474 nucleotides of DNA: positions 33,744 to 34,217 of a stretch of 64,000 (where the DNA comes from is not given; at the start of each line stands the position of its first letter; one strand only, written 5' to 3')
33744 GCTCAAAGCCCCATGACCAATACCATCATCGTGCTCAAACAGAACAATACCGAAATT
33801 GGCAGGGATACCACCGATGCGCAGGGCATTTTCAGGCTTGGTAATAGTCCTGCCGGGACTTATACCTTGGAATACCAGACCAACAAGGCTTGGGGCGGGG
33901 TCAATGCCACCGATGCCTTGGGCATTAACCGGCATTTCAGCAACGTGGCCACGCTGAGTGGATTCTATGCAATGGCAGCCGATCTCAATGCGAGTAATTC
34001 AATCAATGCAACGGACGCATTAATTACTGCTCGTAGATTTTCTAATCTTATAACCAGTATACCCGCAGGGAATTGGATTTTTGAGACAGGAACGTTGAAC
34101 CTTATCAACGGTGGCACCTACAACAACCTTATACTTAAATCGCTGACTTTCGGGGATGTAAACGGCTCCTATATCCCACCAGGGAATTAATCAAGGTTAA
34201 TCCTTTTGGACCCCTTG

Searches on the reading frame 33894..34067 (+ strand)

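Call 50: search_protein_families(library=pfam, proteins=[window:33894-34067:+], max_evalue=1)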
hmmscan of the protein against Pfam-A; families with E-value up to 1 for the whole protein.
seq(58 aa): 1 family
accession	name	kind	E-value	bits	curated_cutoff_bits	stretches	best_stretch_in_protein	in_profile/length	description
PF00404.24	Dockerin_1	-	3.6e-07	30.7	22.9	1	1-48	8-55/57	Dockerin type I domain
